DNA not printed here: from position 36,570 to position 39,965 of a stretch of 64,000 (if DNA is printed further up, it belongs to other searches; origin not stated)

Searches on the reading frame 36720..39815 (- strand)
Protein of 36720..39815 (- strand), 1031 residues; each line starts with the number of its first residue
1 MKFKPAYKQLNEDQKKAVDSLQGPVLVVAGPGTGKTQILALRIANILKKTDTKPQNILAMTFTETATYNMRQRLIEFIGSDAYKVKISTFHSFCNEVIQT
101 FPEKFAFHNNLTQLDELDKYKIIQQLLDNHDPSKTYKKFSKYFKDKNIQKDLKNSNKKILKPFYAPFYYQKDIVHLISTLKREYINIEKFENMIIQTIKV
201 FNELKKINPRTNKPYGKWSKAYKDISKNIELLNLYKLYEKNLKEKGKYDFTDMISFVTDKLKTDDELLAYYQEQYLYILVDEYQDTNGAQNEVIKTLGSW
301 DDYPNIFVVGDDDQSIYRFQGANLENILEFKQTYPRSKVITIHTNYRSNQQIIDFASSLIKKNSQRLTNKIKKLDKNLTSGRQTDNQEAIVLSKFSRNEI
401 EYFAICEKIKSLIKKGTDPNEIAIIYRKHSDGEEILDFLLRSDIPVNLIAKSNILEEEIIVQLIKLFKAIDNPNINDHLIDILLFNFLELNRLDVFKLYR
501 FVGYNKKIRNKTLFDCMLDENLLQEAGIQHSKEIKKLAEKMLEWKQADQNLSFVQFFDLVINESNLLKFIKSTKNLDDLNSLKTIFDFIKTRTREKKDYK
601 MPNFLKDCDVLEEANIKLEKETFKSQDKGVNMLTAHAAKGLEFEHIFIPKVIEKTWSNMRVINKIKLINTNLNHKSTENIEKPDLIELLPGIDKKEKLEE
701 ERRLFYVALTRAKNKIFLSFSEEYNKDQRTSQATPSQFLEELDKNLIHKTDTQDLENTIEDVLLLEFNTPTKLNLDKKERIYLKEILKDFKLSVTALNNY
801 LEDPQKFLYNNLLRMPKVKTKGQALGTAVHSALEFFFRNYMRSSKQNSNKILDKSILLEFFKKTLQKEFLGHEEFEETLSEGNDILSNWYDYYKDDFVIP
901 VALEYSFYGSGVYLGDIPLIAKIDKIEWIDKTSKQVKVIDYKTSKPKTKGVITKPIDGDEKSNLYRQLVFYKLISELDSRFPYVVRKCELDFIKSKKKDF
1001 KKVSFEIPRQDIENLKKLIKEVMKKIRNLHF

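Call 35: search_protein_families(library=pfam, proteins=[window:36720-39815:-], max_evalue=0.001)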
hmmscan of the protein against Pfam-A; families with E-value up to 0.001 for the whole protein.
window:36720-39815:- (1031 aa): 8 families
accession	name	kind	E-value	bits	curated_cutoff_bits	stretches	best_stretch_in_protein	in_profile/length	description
PF00580.27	UvrD-helicase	-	2e-68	231.5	23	1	10-335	1-271/271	UvrD/REP helicase N-terminal domain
PF13361.12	UvrD_C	-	3.5e-32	112.6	25.6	1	340-722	1-349/350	UvrD-like helicase C-terminal domain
PF13245.12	AAA_19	-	6.7e-20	72.1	25.1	1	14-319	1-133/134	AAA domain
PF12705.13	PDDEXK_1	-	1.9e-18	67.8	22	1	791-1028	1-226/247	PD-(D/E)XK nuclease superfamily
PF13538.12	UvrD_C_2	-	9.2e-08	32.3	27.4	0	697-718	30-51/52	UvrD-like helicase C-terminal domain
PF01443.25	Viral_helicase1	-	3.4e-07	30.7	21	0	274-406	59-178/228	Viral superfamily 1 RNA helicase core domain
PF13086.12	AAA_11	-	2.6e-05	24.6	27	1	9-140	1-137/257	AAA domain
PF13604.12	AAA_30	-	0.00096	19.4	27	0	9-73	1-65/191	AAA domain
